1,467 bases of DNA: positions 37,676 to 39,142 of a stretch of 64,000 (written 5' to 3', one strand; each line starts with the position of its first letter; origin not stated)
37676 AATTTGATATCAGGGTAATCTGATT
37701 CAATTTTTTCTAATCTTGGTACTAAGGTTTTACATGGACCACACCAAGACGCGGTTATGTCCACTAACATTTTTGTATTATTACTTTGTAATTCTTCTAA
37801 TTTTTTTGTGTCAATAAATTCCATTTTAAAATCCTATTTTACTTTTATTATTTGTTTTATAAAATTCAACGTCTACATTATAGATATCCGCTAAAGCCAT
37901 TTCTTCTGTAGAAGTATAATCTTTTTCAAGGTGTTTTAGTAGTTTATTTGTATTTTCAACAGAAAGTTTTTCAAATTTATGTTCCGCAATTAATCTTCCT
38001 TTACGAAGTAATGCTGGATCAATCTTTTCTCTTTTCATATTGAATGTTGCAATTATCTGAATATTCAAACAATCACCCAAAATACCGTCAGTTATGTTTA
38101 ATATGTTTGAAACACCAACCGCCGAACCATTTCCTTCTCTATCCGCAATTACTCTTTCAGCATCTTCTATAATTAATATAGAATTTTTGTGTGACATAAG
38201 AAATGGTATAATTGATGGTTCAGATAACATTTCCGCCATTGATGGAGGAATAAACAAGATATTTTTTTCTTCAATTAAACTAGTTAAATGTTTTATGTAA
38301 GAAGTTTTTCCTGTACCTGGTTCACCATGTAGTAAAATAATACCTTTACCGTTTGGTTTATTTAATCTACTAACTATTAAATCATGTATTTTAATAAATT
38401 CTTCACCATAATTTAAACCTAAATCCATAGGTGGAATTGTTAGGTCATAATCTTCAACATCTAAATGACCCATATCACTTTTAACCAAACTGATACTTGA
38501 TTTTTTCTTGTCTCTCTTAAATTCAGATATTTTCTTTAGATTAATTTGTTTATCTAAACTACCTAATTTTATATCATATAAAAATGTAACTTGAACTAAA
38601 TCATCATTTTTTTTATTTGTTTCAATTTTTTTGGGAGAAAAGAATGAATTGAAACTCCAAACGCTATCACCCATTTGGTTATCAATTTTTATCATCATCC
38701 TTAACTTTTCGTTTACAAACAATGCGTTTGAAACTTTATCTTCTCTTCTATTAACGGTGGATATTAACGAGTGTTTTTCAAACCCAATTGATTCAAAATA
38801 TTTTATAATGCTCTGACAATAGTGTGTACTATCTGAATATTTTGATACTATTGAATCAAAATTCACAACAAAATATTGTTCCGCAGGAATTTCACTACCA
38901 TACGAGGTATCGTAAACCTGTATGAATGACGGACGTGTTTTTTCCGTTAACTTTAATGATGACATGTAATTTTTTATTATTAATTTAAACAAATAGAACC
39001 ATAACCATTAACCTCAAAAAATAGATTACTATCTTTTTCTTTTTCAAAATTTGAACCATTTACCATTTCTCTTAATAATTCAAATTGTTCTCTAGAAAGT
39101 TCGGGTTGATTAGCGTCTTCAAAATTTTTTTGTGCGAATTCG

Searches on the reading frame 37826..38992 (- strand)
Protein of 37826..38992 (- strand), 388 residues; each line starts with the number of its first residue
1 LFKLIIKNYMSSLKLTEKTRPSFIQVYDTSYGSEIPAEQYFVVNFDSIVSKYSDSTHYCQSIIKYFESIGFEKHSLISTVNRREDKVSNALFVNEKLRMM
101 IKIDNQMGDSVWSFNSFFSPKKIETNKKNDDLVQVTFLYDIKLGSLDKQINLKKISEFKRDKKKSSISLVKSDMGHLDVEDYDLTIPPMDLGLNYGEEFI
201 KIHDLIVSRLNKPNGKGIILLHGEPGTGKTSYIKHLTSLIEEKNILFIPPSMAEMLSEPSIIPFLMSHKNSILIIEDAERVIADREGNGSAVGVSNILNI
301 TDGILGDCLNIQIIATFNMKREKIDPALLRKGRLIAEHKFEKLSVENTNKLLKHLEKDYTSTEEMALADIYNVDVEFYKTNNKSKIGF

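Call 8: search_protein_families(library=phrogs, proteins=[window:37826-38992:-], max_evalue=0.001)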
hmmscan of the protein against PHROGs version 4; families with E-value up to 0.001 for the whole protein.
window:37826-38992:- (388 aa): 9 families
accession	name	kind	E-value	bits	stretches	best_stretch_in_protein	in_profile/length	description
phrog_14322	-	unknown function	1.1e-22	81.8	1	218-388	228-397/398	-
phrog_7485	-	unknown function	1e-18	68.5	1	218-384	229-403/430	-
phrog_33861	-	unknown function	3.1e-11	43.6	1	272-354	285-367/407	-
phrog_10440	-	unknown function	1e-08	35.2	1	213-358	230-369/483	-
phrog_9172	-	unknown function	2.5e-08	34.2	1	205-333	96-235/509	-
phrog_35110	-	unknown function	0.00017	21.5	0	271-334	334-395/455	-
phrog_3757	-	unknown function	0.00035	21.1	0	215-237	125-147/367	-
phrog_325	-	DNA, RNA and nucleotide metabolism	0.00042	19.7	1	201-247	477-524/986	Dda-like helicase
phrog_168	-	DNA, RNA and nucleotide metabolism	0.0009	20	0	214-344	41-160/314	clamp loader of DNA polymerase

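Call 27: search_protein_families(library=pfam, proteins=[window:37826-38992:-], max_evalue=0.01)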
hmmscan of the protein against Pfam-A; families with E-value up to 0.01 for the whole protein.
window:37826-38992:- (388 aa): 10 families
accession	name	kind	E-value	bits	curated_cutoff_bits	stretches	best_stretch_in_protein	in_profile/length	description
PF00004.35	AAA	-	3.2e-10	41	21.2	1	219-335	1-124/131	ATPase family associated with various cellular activities (AAA)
PF13191.12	AAA_16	-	5.9e-06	27.3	32.6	1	207-262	16-64/167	AAA ATPase domain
PF13401.12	AAA_22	-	2.8e-05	24.9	27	1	215-249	4-33/130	AAA domain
PF05673.19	DUF815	-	0.00027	20.6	23.8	1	219-277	56-114/249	Protein of unknown function (DUF815)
PF25199.1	nSTAND_NTPase5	-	0.0013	19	34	1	204-283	26-110/145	Novel STAND NTPase 5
PF07728.20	AAA_5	-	0.0031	18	22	0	219-247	2-30/139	AAA domain (dynein-related subfamily)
PF20720.3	nSTAND3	-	0.0033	17.6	27.2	0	215-243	16-44/155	Novel STAND NTPase 3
PF12775.13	AAA_7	-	0.006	16.6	25.8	0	219-255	36-72/181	P-loop containing dynein motor region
PF13086.12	AAA_11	-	0.0093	16.2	27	0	216-241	17-42/257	AAA domain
PF13245.12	AAA_19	-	0.0097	16.5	25.1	0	217-244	12-39/134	AAA domain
